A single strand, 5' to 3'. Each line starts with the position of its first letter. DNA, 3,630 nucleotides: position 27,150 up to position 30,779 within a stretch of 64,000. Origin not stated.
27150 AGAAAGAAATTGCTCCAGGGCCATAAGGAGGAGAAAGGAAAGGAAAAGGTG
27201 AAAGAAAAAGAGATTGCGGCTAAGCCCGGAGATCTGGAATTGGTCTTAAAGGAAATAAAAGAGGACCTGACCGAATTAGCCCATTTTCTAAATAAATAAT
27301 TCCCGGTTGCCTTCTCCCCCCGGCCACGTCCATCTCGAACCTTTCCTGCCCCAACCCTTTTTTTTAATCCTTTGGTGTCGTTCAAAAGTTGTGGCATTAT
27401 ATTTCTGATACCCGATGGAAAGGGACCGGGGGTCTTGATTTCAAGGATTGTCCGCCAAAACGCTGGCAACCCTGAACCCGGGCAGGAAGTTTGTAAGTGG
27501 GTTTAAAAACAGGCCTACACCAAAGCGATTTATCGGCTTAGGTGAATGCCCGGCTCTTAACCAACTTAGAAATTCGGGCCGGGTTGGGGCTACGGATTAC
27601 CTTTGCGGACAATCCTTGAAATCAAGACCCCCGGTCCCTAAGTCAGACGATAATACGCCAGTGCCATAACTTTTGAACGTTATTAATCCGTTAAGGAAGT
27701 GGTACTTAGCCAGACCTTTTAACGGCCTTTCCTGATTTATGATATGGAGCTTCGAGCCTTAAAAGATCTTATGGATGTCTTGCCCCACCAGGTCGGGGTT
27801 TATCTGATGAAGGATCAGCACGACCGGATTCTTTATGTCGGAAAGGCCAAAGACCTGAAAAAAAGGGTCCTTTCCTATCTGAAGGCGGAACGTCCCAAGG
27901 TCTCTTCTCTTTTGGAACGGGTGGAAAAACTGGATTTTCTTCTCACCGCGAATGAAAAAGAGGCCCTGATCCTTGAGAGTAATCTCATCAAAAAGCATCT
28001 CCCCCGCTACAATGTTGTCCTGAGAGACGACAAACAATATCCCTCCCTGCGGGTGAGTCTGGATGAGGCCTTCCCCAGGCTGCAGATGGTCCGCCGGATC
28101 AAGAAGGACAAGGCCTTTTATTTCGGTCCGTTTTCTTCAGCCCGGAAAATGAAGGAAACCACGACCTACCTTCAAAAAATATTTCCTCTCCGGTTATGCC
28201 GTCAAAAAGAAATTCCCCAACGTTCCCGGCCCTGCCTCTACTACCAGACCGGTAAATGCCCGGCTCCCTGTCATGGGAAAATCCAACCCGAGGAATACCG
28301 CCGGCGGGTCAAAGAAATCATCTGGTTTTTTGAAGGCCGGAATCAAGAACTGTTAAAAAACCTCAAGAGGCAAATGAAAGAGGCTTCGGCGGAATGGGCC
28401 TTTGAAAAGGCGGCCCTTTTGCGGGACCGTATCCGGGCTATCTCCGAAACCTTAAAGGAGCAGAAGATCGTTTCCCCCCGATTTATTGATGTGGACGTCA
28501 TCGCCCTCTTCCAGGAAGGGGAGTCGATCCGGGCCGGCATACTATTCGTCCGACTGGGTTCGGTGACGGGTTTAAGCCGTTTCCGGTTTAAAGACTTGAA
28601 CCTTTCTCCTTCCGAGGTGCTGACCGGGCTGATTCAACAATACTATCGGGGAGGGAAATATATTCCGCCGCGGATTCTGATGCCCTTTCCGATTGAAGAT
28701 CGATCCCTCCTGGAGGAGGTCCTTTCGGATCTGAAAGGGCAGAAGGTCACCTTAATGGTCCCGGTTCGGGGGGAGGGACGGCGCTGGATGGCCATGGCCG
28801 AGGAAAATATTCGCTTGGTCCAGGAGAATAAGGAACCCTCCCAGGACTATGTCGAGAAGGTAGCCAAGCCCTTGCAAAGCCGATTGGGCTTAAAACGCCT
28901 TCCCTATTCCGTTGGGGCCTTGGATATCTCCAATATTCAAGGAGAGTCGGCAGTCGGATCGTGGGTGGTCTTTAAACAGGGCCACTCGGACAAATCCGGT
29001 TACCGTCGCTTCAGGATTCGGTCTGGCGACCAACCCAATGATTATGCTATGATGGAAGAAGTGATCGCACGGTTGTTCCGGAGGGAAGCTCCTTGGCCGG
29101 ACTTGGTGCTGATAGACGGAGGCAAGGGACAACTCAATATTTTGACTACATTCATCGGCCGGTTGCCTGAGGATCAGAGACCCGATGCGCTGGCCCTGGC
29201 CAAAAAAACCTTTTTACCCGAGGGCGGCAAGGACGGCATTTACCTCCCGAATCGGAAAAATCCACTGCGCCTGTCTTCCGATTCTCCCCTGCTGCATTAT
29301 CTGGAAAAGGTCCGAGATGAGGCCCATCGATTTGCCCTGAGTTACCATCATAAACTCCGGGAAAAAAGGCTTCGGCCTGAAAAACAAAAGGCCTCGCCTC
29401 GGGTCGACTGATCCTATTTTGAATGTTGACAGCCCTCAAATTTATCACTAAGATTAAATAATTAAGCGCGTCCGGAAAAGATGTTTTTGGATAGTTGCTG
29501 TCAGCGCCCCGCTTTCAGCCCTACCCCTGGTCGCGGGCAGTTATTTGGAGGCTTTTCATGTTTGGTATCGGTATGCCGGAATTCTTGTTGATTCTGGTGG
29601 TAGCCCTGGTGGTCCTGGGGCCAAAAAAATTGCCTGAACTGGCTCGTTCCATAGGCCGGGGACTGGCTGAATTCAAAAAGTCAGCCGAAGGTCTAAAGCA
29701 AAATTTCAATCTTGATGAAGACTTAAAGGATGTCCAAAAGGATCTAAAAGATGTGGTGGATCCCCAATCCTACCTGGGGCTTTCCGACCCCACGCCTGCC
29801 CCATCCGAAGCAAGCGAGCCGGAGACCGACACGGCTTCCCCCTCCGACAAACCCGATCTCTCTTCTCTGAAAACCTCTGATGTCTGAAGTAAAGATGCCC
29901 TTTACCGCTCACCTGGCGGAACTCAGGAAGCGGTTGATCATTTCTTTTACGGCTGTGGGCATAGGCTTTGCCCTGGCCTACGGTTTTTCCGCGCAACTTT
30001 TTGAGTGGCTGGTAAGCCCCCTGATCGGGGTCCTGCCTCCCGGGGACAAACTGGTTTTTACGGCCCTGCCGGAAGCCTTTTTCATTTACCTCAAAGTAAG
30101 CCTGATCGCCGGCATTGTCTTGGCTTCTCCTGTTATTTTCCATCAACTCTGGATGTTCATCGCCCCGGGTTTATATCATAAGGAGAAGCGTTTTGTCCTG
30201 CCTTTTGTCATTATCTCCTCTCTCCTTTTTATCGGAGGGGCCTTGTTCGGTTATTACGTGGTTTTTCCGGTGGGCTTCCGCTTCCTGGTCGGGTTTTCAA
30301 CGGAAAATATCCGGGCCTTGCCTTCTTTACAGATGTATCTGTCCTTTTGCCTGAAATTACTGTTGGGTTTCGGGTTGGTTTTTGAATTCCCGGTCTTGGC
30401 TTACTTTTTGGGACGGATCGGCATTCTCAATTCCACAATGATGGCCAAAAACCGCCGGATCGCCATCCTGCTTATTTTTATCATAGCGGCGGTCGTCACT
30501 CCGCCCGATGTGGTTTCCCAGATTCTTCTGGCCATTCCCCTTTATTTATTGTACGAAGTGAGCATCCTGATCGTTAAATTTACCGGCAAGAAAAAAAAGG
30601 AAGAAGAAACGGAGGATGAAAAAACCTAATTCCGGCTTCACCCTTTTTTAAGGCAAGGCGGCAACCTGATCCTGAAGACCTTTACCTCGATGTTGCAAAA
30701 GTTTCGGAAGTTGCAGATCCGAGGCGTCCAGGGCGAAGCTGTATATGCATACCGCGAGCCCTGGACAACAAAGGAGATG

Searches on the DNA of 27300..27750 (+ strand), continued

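Call 87: search_with_rna_model(model_id=R1, sources=[L001, L003, L004, L005, L006, L008, L011, L012, L013, L014, L019, L022, L023, L024, L025, L028, L029, L032, L033, L036, L037, L038, L039, L041, L043, L045, L048, L050, L052, L055, L057, L059, L061, L063, L064, L065, L066, L067, L068, L069, L070, L072, L073, L075, L077, L078, L079, L084, L085, L087, L089, L093, L096, L098, L099, L100, L102, L104, L105, L107, L109, L113, L117, L119, L120, L121, L124, L125, L127, L129, L133, L134, L135, L137, L138, L139, window], max_evalue=1e-32, make_alignment=true)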
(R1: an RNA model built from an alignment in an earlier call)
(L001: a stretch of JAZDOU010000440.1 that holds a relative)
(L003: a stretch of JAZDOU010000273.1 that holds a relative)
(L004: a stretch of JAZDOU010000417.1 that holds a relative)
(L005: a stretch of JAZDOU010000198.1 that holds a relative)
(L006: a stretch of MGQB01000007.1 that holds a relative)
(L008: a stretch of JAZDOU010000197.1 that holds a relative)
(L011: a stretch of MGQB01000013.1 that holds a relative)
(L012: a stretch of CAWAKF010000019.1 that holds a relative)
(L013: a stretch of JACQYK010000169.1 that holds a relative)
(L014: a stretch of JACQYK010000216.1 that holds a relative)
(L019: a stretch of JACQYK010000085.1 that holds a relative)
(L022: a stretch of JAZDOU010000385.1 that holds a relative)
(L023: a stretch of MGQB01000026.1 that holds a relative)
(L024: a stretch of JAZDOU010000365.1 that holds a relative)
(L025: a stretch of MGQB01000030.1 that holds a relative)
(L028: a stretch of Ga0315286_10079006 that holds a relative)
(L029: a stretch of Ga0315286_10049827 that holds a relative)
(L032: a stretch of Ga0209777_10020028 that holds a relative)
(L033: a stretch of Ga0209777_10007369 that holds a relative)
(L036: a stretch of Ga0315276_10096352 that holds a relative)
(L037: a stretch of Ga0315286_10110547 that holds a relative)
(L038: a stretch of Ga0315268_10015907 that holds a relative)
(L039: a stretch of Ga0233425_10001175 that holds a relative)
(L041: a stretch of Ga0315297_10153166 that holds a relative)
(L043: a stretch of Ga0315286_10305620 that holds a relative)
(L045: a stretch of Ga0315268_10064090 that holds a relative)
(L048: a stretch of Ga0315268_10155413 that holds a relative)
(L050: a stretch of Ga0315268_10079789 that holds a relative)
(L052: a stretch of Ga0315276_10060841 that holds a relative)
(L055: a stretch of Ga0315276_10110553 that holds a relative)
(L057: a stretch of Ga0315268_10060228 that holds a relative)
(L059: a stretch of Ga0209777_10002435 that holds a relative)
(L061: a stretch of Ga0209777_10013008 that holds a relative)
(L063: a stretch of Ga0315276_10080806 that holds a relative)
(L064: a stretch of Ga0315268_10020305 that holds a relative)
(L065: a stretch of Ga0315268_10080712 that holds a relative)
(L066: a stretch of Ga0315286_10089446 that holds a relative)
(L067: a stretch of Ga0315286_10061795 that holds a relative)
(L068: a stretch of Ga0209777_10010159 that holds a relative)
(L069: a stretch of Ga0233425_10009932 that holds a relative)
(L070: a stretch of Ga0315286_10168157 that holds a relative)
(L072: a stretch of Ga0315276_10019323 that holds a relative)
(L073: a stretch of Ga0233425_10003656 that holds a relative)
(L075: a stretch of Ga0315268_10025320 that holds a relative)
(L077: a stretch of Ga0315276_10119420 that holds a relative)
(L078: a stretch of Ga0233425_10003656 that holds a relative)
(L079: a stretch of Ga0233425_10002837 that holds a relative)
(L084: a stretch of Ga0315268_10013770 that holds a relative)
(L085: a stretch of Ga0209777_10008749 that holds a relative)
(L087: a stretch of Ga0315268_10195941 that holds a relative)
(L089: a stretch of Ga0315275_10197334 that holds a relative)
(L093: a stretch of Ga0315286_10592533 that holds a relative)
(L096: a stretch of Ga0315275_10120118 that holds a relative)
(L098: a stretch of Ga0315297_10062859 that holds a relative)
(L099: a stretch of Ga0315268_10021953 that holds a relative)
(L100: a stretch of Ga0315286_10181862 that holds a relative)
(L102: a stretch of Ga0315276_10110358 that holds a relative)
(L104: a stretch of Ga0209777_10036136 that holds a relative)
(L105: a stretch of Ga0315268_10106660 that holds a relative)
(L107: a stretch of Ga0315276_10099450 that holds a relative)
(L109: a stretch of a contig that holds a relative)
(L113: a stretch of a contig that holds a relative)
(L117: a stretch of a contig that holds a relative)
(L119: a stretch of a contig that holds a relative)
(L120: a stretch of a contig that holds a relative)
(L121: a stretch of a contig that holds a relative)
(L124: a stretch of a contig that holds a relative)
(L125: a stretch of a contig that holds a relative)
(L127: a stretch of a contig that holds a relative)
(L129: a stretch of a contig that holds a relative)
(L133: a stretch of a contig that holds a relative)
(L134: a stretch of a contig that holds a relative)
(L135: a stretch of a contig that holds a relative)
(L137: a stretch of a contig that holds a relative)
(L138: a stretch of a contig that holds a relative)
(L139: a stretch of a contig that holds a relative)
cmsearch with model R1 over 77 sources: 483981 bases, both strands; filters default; matches with E-value up to 1e-32: 84.
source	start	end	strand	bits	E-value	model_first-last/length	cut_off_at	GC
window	7442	7654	-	218.8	1.1e-59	1-214/214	no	0.54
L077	908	1121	-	218.7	1.1e-59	1-214/214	no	0.54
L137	928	1142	+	216.6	4.5e-59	1-214/214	no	0.46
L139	185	399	+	215.4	9.6e-59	1-214/214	no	0.47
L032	5895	6109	+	214.4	1.8e-58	1-214/214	no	0.47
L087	277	489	-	212.2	7.8e-58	1-214/214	no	0.56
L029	4168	4380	-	212.2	7.9e-58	1-214/214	no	0.57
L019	6531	6742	-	211.5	1.2e-57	1-214/214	no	0.5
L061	7149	7363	+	210.1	2.9e-57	1-214/214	no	0.46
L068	4259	4473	-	210.1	3e-57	1-214/214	no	0.47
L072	2005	2217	-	209.9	3.4e-57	1-214/214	no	0.57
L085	8472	8686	-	208.8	7.2e-57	1-214/214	no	0.47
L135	764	975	+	208.6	7.7e-57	1-214/214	no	0.51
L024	2498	2710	+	208.1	1.1e-56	1-214/214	no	0.52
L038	4613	4825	-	207.2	2e-56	1-214/214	no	0.56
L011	7183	7394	+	206.9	2.4e-56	1-214/214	no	0.49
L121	1226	1438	-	206.7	2.7e-56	1-214/214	no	0.56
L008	1316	1528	+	206.6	2.8e-56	1-214/214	no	0.51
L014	2811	3022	+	206.3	3.6e-56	1-214/214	no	0.52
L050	2049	2261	-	205.7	5.2e-56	1-214/214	no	0.58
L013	6535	6747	-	203.8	1.8e-55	1-214/214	no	0.5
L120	984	1198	-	201.9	6.4e-55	1-214/214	no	0.51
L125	1462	1676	-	201.5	8.3e-55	1-214/214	no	0.47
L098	651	864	+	201.3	8.9e-55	1-214/214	no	0.5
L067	3395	3608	+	199.1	3.7e-54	1-214/214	no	0.5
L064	4213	4427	-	199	4e-54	1-214/214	no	0.47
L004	7673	7887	+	197.4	1.2e-53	1-214/214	no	0.47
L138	1355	1568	+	197.2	1.3e-53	1-214/214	no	0.57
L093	289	502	+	196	2.9e-53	1-214/214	no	0.5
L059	6681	6896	-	194.7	6.7e-53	1-214/214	no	0.5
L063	3032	3246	+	194.6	7.1e-53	1-214/214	no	0.47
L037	280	493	-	194.4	7.9e-53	1-214/214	no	0.51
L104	3032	3245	+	191.7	4.6e-52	1-214/214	no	0.44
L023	7496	7710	+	191.6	5e-52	1-214/214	no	0.53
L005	747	959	-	191.3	6e-52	1-214/214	no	0.49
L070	4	217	-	191.2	6.6e-52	1-214/214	no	0.51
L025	293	505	+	190.6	9.6e-52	1-214/214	no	0.46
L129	169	382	+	189.2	2.4e-51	1-214/214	no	0.52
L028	2123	2336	-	188.6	3.6e-51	1-214/214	no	0.54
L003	282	496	+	188.1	4.9e-51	1-214/214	no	0.52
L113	205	418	-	187.6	6.7e-51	1-214/214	no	0.53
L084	1934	2147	-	187.2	8.9e-51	1-214/214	no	0.52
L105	2180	2401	+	186.9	1e-50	1-214/214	no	0.59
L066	2588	2802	-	186.2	1.7e-50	1-214/214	no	0.53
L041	1650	1864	+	185.6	2.5e-50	1-214/214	no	0.54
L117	2670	2883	+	185.1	3.5e-50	1-214/214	no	0.51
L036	6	220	+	185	3.6e-50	1-214/214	no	0.53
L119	690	903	-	184.4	5.4e-50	1-214/214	no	0.51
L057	601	815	-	182.5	1.9e-49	1-214/214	no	0.54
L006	3712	3924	-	182.2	2.2e-49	1-214/214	no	0.5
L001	4851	5063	+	181.9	2.7e-49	1-214/214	no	0.5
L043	1177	1389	+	181.9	2.7e-49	1-214/214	no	0.51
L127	1215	1429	-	181.9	2.8e-49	1-214/214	no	0.53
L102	75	288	-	181.4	3.7e-49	1-214/214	no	0.56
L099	3527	3739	+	180.4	7.1e-49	1-214/214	no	0.55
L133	1942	2155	-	180.3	7.7e-49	1-214/214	no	0.53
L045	339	553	+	179.9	1e-48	1-214/214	no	0.51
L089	1951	2164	-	177.5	4.6e-48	1-214/214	no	0.53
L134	436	650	-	177.4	4.9e-48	1-214/214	no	0.54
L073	872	1082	-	177.1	6.2e-48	1-214/214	no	0.46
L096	1285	1498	+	175.8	1.5e-47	1-214/214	no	0.52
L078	2858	3069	-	175.7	1.6e-47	1-214/214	no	0.53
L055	1720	1932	-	175.6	1.7e-47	1-214/214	no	0.54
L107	1760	1973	-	175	2.5e-47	1-214/214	no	0.52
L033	4586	4796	-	174.9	2.5e-47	1-214/214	no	0.47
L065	105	327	+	174.4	3.5e-47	1-214/214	no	0.48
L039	5306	5517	-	171.1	3e-46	1-214/214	no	0.51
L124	2557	2767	-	170.7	3.9e-46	1-214/214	no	0.5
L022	817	1025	+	170.5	4.5e-46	1-214/214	no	0.51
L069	4053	4264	+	169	1.2e-45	1-214/214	no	0.5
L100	978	1191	+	167.9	2.4e-45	1-214/214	no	0.54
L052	3097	3310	+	167.4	3.4e-45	1-214/214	no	0.55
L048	1912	2137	+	166.7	5.2e-45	1-214/214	no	0.56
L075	11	224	+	165.8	9.2e-45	1-214/214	no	0.51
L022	4513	4724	+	165.5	1.1e-44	1-214/214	no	0.5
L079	5257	5464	-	160.6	2.7e-43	1-214/214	no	0.51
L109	3485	3693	-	157.5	2.1e-42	1-214/214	no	0.51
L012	5550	5764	+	156.9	3.1e-42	1-214/214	no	0.49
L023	6148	6360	+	145.4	5.5e-39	1-214/214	no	0.45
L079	2921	3133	-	142.4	3.7e-38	1-214/214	no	0.5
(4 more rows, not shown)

Alignment A7: 84 matches aligned to the model, 256 columns, each read 5' to 3' on its own strand. Consensus structure (alignment columns), stored with it:
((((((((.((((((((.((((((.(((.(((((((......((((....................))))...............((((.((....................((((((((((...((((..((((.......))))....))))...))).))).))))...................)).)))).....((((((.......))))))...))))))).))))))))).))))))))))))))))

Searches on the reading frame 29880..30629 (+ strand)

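Call 69: search_protein_families(library=ncbifam, proteins=[window:29880-30629:+], max_evalue=1e-10)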
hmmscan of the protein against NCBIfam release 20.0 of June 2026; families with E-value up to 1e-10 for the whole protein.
window:29880-30629:+ (249 aa): 3 families
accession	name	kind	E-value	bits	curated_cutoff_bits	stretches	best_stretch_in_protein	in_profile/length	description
TIGR00945.1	tatC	equivalog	4.1e-68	229.5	132.7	1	9-225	2-215/215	twin-arginine translocase subunit TatC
NF008174.0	PRK10921.1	equivalog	2.7e-56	191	432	1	6-247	7-249/258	Sec-independent protein translocase subunit TatC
TIGR01912.1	TatC-Arch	equivalog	1.2e-49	169.1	192.6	1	11-235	5-232/234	Sec-independent protein translocase TatC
